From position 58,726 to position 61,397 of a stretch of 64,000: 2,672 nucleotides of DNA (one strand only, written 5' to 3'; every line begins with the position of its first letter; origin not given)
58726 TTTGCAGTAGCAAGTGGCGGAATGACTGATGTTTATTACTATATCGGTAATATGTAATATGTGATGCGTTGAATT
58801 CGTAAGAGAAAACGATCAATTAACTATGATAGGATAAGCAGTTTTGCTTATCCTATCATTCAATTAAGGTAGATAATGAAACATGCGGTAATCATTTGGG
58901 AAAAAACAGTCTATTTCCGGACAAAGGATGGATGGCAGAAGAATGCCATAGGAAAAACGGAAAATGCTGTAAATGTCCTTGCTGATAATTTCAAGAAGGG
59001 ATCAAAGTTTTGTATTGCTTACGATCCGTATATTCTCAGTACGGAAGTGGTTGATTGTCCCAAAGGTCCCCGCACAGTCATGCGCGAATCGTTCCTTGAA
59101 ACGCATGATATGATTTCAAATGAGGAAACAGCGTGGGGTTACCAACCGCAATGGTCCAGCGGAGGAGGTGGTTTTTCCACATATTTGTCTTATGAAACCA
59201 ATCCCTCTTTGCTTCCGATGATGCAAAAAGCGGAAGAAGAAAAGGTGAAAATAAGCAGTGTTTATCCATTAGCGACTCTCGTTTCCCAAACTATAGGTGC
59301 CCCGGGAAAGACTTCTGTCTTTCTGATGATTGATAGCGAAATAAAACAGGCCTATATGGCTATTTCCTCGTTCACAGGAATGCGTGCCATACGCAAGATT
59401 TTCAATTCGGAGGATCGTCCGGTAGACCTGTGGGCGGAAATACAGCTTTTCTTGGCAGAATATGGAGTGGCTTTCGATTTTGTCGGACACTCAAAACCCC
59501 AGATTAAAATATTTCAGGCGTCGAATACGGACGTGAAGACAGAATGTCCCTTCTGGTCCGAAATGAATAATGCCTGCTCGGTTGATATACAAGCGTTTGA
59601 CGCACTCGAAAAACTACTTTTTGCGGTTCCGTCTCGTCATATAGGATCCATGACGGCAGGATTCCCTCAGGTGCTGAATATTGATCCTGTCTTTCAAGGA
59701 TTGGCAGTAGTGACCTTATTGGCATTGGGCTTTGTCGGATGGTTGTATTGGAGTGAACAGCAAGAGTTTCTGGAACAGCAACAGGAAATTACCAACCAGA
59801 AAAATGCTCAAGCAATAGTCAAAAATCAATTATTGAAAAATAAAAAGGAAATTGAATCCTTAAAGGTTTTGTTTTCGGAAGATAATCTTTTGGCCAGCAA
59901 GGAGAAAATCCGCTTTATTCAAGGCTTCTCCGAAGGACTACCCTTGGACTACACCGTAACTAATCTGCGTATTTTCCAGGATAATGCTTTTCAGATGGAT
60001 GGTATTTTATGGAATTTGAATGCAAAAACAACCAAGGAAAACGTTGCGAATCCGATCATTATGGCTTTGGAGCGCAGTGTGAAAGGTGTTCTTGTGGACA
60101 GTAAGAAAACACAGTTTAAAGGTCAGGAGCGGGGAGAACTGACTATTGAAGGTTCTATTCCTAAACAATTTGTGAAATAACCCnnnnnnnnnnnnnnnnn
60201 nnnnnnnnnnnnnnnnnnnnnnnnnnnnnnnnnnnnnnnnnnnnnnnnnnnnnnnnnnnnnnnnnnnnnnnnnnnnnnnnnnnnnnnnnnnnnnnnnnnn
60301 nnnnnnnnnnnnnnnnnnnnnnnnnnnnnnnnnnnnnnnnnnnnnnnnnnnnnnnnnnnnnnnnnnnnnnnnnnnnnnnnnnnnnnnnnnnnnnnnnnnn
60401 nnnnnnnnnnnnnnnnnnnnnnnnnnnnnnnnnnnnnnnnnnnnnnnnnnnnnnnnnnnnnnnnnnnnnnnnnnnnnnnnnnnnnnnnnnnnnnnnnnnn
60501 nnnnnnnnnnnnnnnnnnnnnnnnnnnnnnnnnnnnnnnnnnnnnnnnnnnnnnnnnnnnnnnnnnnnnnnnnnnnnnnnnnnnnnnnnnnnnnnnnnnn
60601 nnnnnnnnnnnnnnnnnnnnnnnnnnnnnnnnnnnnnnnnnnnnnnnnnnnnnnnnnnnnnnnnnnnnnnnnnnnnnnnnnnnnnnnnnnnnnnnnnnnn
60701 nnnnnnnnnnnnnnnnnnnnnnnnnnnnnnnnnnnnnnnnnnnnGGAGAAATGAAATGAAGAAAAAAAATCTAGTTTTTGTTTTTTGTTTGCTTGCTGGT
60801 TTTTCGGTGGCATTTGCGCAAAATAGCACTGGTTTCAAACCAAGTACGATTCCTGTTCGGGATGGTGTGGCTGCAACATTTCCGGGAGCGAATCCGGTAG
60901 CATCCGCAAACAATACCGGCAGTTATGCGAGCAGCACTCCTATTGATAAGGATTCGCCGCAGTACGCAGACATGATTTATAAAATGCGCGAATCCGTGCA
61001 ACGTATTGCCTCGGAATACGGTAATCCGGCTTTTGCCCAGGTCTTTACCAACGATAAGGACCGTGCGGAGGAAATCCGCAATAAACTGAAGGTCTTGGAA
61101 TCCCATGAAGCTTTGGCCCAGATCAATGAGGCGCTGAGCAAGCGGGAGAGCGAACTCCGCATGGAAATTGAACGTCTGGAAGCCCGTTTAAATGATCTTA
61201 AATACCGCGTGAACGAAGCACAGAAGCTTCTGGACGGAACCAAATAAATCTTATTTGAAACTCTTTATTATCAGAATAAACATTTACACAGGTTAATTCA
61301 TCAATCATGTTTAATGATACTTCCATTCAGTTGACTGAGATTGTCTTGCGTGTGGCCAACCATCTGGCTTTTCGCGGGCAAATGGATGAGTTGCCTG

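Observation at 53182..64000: Atypically organised type IV pilus / T2SS-like cluster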

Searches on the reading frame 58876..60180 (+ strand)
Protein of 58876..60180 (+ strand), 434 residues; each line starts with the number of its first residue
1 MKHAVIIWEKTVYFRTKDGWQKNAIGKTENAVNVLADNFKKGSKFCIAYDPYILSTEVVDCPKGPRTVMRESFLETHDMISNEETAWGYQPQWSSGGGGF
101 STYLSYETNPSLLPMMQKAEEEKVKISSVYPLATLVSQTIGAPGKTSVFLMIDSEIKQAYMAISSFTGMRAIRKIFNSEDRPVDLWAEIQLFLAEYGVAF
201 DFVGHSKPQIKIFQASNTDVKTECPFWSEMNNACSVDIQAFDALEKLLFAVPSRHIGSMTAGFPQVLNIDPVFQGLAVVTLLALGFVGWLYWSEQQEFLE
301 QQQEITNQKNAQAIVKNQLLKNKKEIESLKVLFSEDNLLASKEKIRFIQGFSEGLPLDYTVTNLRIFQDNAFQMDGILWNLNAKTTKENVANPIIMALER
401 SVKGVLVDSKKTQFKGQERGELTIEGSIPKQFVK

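Call 7: search_protein_families(library=pfam, proteins=[window:58876-60180:+], max_evalue=0.1)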
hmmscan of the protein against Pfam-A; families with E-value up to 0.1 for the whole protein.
window:58876-60180:+ (434 aa): 0 families

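Call 8: search_protein_families(library=ncbifam, proteins=[window:58876-60180:+], max_evalue=0.1)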
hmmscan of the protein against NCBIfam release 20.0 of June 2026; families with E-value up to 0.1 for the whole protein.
window:58876-60180:+ (434 aa): 0 families

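Call 13: find_homologous_proteins(query=window:58876-60180:+)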
Query window:58876-60180:+ (434 aa): 2 proteins with E <= 0.001 among 6342 candidates.
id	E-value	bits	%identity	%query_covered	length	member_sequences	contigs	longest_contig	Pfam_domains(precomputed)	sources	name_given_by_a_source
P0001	2.1e-290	980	100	100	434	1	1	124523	-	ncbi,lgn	-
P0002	2.7e-157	542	54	99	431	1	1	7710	-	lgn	-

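Call 14: find_encoding_contigs(protein=P0001, flank=10000, max_places=6)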
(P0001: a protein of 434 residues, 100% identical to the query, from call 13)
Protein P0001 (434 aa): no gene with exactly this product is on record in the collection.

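Call 15: find_encoding_contigs(protein=P0002, flank=10000, max_places=6)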
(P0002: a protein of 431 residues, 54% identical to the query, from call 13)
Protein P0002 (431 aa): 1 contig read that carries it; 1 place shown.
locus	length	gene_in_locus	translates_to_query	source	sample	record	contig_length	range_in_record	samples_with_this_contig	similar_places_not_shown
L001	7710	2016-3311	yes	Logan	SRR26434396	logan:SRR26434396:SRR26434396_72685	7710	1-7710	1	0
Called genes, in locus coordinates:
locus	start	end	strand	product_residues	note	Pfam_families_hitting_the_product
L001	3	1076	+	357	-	?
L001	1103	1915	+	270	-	PF07963:N_methyl (weak)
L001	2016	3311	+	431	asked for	-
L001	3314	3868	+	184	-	-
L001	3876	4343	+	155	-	-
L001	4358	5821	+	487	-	-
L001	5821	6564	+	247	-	-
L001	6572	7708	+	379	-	?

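Call 17: list_cluster_members(proteins=[P0001])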
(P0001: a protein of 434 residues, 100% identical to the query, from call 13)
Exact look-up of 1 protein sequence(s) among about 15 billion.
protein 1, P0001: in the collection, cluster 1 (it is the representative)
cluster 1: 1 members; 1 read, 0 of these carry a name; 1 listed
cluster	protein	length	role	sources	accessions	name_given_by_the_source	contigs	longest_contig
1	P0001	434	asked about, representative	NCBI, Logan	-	-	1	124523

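Call 39: search_solved_structures(query=A2, max_evalue=10)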
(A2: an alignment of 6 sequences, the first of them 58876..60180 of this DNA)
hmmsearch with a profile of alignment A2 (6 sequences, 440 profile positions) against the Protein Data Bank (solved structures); distinct sequences matched with E-value up to 10: 3.
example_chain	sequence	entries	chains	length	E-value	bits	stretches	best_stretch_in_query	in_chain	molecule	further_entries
2oaj_A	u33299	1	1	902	0.14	14.2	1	193-241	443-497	Protein SNI1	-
9y48_A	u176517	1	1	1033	0.17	13.9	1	193-241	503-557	Lethal(2) giant larvae protein homolog SRO7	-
5j0i_A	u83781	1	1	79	1.5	10.8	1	298-363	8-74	Designed protein 2L6HC3_12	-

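Call 43: search_protein_families(library=pfam, alignment_id=A2, max_evalue=10)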
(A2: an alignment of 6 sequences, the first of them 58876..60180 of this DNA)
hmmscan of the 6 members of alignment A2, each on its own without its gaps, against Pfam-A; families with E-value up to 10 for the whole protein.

A. member 1, window:58876-60180:+ (434 aa): 1 family
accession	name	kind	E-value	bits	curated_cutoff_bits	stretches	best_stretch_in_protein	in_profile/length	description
PF24470.1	Thiored_Isochorism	-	0.2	12.5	35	1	173-202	4-31/87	Isochorismatase, thioredoxin-like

B. families by the number of members that match (of 6 scanned): 6 families
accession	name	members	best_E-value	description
PF05680.17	ATP-synt_E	1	0.0057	ATP synthase E chain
PF23735.1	KIF9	1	0.019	Kinesin-like protein KIF9 domain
PF15317.11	Lbh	1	0.14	Cardiac transcription factor regulator, Developmental protein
PF24470.1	Thiored_Isochorism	1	0.2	Isochorismatase, thioredoxin-like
PF00639.27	Rotamase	1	0.21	PPIC-type PPIASE domain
PF20970.2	MASE10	1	0.25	MASE10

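Call 46: find_homologous_proteins(query=A2, max_evalue=0.001)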
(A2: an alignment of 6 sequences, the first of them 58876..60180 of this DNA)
Query A2 (6 sequences) (434 aa, profile of the alignment): 8 proteins with E <= 0.001 among 8000 candidates.
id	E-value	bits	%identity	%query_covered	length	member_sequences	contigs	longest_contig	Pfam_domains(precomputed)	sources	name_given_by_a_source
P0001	9.2e-206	702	100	100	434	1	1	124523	-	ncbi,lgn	-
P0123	2.1e-198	678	32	99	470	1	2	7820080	-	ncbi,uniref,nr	ncbi:hypothetical protein OH491_16980 [Termitidicoccus mucosus]|uniref:Uncharacterized protein n=1 T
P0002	3.1e-196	671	54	99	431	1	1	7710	-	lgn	-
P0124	1.3e-188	645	32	99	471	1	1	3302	-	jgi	jgi:hypothetical protein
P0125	1.5e-176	606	33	99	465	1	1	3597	-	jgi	jgi:hypothetical protein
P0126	3.7e-176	604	32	97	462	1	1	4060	-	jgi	jgi:hypothetical protein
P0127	1.8e-174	599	33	99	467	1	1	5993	-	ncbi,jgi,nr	ncbi:MAG: hypothetical protein LBI02_01205 [Opitutaceae bacterium]|jgi:hypothetical protein|nr:hypot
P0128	5.2e-172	591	32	99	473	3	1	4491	-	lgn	-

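Call 58: predict_structure(alignment_id=A5)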
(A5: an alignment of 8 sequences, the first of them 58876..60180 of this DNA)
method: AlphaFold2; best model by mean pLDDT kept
length: 434 residues; sequences in the alignment: 8
mean_pLDDT: 53.4   pTM: 0.29
mean pLDDT of the five models: 53.4, 53.3, 53.0, 52.3, 46.9
residues with pLDDT >= 90: 0; 70-90: 59; 50-70: 222; < 50: 153
segments of 3 or more residues with pLDDT < 50: 49-109, 135-144, 180-183, 197-210, 251-298, 432-434
pLDDT, mean of each block of 10 residues (from residue 1): 63 75 68 73 56 29 32 32 28 28 35 64 63 47 53 63 61 58 53 50 42 62 56 60 63 29 22 26 29 43 60 64 58 56 65 64 63 63 60 76 73 61 73 41
secondary structure, 60 per line:
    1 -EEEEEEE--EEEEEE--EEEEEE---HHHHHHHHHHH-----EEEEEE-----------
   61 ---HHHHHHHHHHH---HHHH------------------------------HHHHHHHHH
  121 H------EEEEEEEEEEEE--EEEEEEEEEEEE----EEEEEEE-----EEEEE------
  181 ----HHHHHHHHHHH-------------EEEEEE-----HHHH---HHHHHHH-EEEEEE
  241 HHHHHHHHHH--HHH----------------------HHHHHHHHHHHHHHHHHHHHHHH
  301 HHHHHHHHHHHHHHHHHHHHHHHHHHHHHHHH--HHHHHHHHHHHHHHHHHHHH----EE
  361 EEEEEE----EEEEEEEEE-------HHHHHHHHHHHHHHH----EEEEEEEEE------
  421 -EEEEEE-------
elements in order: E2-8 E11-16 E19-24 H28-38 E44-49 H64-74 H78-81 H112-121 E128-139 E142-153 E158-164 E170-174 H185-195 E209-214 H220-223 H227-233 E235-240 H241-250 H278-332 H335-354 E359-366 E371-379 H387-401 E406-414 E422-427

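Call 60: search_protein_representatives(alignment_id=A5)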
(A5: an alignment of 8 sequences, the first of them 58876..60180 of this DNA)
Query: 8 sequences, 461 profile positions. Proteins with E-value up to 0.001 (for the whole library): 119; up to 1e-10: 52; up to 1e-30: 10. The best 119 are listed.
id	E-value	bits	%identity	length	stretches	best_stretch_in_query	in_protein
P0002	1.0e-196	670.4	-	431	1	4-445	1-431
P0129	2.3e-134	464.9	-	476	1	5-458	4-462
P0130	1.2e-101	357.1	-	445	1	6-445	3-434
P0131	3.6e-86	306.0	-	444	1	6-460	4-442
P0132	6.9e-86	305.1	-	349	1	139-460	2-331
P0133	1.0e-76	274.9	-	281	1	196-455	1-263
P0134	1.7e-67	244.5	-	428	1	7-444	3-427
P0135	6.0e-64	232.7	-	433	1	6-444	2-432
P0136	6.6e-63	229.3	-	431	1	7-444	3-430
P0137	5.8e-34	133.9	-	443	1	5-452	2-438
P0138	3.3e-27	111.6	-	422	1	6-388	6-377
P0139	7.5e-25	103.9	-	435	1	6-450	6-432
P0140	6.2e-24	100.8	-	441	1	45-385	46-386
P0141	7.3e-22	94.0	-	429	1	13-381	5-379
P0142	7.7e-22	93.9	-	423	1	8-385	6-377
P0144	6.3e-18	81.0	-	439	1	7-357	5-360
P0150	9.2e-16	73.9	-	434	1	49-384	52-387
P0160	1.2e-13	67.0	-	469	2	260-402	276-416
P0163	2.1e-13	66.1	-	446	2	238-375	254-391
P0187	4.0e-10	55.3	-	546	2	28-200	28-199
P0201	5.8e-09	51.5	-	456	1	21-390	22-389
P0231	3.4e-05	39.1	-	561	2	11-178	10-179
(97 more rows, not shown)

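Call 61: search_protein_families(library=pfam, proteins=[P0137, P0138, P0140, P0144, P0150, P0160, P0163, P0187, P0201, P0231], max_evalue=0.01)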
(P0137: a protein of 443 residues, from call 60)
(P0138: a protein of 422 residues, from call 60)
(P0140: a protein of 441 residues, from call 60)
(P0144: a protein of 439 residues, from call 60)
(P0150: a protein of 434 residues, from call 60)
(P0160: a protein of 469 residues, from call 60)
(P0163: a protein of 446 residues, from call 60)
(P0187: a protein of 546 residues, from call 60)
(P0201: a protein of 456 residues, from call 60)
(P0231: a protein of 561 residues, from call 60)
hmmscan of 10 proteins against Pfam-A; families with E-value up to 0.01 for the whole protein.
P0137 (443 aa): 0 families

P0138 (422 aa): 0 families

P0140 (441 aa): 0 families

P0144 (439 aa): 0 families

P0150 (434 aa): 0 families

P0160 (469 aa): 0 families

P0163 (446 aa): 0 families

P0187 (546 aa): 0 families

P0201 (456 aa): 0 families

P0231 (561 aa): 0 families

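Call 64: fold_search(model_id=the predicted structure, library=pdb)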
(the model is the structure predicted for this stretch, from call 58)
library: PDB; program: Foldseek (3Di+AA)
matches with E <= 10: 575; with E <= 0.001: 0
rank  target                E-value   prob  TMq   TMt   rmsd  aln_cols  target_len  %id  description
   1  9q8z_B                3.3e-02  0.11  0.07  0.06  22.8       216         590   12  Human chondroitin sulfate polymerase complex CHSY3-CHPF (released 2025-12-03)
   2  1sv5_A                8.9e-02  0.11  0.11  0.10  18.9       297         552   10  CRYSTAL STRUCTURE OF K103N MUTANT HIV-1 REVERSE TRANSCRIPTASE (RT) IN COMPLEX WITH JANSSEN-R165335 (released 2004-05-11)
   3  6wph_A                1.0e-01  0.08  0.10  0.08  19.6       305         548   10  Structure of HIV-1 Reverse Transcriptase (RT) in complex with dsDNA and (-)-FTC (released 2020-11-04)
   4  7z2e_A                1.0e-01  0.07  0.09  0.08  20.4       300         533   12  Cryo-EM structure of NNRTI resistant M184I/E138K mutant HIV-1 reverse transcriptase with a DNA aptamer in complex with (released 2022-07-20)
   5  7z2g_A                1.1e-01  0.12  0.11  0.09  19.6       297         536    9  Cryo-EM structure of HIV-1 reverse transcriptase with a DNA aptamer in complex with doravirine (released 2022-07-20)
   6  3e01_A                1.2e-01  0.06  0.09  0.07  20.0       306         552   10  HIV-RT with non-nucleoside inhibitor annulated pyrazole 2 (released 2008-11-25)
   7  3kk1_A                1.3e-01  0.06  0.09  0.07  20.2       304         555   10  HIV-1 reverse transcriptase-DNA complex with nuceotide inhibitor GS-9148-diphosphate bound in nucleotide site (released 2010-03-23)
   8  5kev_A                1.4e-01  0.35  0.10  0.35  12.8       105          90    8  Vibrio parahaemolyticus VtrA/VtrC complex (released 2016-07-20)
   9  8u6o_A                1.4e-01  0.08  0.10  0.08  20.8       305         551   10  Crystal Structure of HIV-1 Reverse Transcriptase in Complex with5-(2-(3-oxo-3-(pyrrolidin-1-yl)propoxy)phenoxy)-2-naph (released 2023-11-08)
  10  6p2g_A                1.4e-01  0.07  0.09  0.08  19.5       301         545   10  Structure of HIV-1 Reverse Transcriptase (RT) in complex with dsDNA and D-ddCTP (released 2019-07-24)
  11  6p1x_A                1.5e-01  0.06  0.09  0.07  20.2       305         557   10  Structure of HIV-1 Reverse Transcriptase (RT) in complex with dsDNA and L-ddCTP (released 2019-07-24)
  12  3dok_A                1.6e-01  0.06  0.10  0.08  19.1       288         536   11  Crystal structure of K103N mutant HIV-1 reverse transcriptase in complex with GW678248. (released 2008-08-12)
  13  4tu3_X                1.6e-01  0.04  0.08  0.08  21.4       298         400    8  Crystal structure of yeast Sac1/Vps74 complex (released 2014-08-27)
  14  6cgf_A                1.7e-01  0.06  0.09  0.08  19.3       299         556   11  Crystal structure of HIV-1 Y188L mutant reverse transcriptase in complex with non-nucleoside inhibitor K-5a2 (released 2018-08-01)
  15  8u6c_A                1.8e-01  0.21  0.09  0.07  12.8       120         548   12  Crystal Structure of HIV-1 Reverse Transcriptase in Complex with 2-chloro-N-(4-chloro-3-(3-chloro-5-cyanophenoxy)phene (released 2023-11-08)
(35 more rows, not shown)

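Call 65: search_solved_structures(query=A6, max_evalue=10)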
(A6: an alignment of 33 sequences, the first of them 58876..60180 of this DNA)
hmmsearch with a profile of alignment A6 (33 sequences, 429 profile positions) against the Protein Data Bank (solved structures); distinct sequences matched with E-value up to 10: 11.
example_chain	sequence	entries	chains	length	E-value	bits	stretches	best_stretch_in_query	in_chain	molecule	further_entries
3jc8_Na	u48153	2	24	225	0.00079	21.4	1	273-386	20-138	PilN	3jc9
9w1p_A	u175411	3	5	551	0.082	14.7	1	271-352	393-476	Glucose-6-phosphate exchanger SLC37A4,Soluble cytochrome b562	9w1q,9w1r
9i7s_K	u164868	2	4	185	0.12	14.2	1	266-348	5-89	Tom20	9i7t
9jr0_A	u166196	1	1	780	0.37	12.6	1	360-400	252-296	Metabotropic GABA-B receptor subtype 1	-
9jqx_A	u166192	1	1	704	0.39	12.5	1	360-400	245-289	Metabotropic GABA-B receptor subtype 1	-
3jc8_Oa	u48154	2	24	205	0.45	12.3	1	278-346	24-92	PilO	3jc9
5c8j_I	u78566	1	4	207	0.51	12.1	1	277-336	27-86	Protein MJ0480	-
9wij_A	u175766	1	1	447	1.1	11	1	276-352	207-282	G-protein coupled receptor 84,Soluble cytochrome b562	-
9xqn_A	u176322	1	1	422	1.3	10.8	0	283-351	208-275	Probable G-protein coupled receptor 75,Soluble cytochrome b562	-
9tlp_A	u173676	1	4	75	1.6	10.5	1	295-339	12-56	Sc-apCC-2-BCL-xL-6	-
1s1c_X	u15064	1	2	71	2.4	9.9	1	293-357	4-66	Rho-associated, coiled-coil containing protein kinase 1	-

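Call 79: find_related_loci(query=A5, collection=metagenome_contigs, flank=10000)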
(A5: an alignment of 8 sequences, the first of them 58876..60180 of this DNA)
Query A5 (434 aa) in metagenome_contigs; peptide patterns used: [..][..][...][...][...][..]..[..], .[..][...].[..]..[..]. (x = any residue, [..] = any of these).
111 stretches matched a pattern, but none encodes a relative of the query by tblastn (E <= 1e-3).

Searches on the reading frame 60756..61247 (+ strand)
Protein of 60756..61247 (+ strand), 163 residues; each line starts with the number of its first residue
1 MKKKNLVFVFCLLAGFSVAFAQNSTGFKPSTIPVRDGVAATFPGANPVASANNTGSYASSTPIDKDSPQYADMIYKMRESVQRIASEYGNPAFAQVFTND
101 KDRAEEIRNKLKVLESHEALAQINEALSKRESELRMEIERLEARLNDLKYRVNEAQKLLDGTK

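Call 7: search_protein_families(library=pfam, proteins=[window:60756-61247:+], max_evalue=0.1)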
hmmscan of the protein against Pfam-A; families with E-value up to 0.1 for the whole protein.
window:60756-61247:+ (163 aa): 9 families
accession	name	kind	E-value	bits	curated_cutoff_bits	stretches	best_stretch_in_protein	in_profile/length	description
PF24531.2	ANC1_spectrin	-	0.0014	19.4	27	1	71-146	10-86/95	Nuclear anchorage protein 1, spectrin repeat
PF15676.10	S6OS1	-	0.0039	16.3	27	1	63-125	74-133/557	Six6 opposite strand transcript 1 family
PF13874.11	Nup54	-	0.0099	16.3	30.5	1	102-155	80-136/140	Nucleoporin complex subunit 54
PF04965.19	GPW_gp25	-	0.027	14.7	27.2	0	79-112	19-53/96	Baseplate wedge protein gp25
PF03938.19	OmpH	-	0.041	14.5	32.4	0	63-137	24-95/141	Outer membrane protein (OmpH-like)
PF25026.1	Asd-4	-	0.046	14.3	29.1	1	108-157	28-78/80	Asd-4-like domain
PF07303.18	Occludin_ELL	-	0.067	14.4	31.2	0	76-114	54-92/101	Occludin homology domain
PF09744.14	RH1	-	0.067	13.5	24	0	112-143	34-65/65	RILP homology 1 domain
PF19191.5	HEF_HK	-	0.094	13.7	24.1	0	104-148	17-58/67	HEF_HK domain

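Call 8: search_protein_families(library=ncbifam, proteins=[window:60756-61247:+], max_evalue=0.1)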
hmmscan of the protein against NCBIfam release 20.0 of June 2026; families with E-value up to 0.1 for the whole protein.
window:60756-61247:+ (163 aa): 6 families
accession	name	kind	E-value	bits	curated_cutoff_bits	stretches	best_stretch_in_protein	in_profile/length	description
NF038025.1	dapto_LiaX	exception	0.0051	15.6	350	1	71-159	78-164/512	daptomycin-sensing surface protein LiaX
TIGR04211.1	SH3_and_anchor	equivalog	0.041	13.5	65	1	76-156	84-165/198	TIGR04211 family SH3 domain-containing protein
NF041388.1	DNAstvprot_Halo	equivalog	0.044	13.7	170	1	52-117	102-166/171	DNA starvation/stationary phase protection protein DpsA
NF041137.2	B3_blaSPR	exception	0.055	12.8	550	0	114-158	67-111/296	SPR family subclass B3 metallo-beta-lactamase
NF000241.1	MPH_3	exception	0.08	12.2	500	0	53-130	100-173/293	Mph(E)/Mph(G) family macrolide 2'-phosphotransferase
NF011492.0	PRK14900.1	equivalog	0.084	10.7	1783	1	84-137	851-909/1044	valine--tRNA ligase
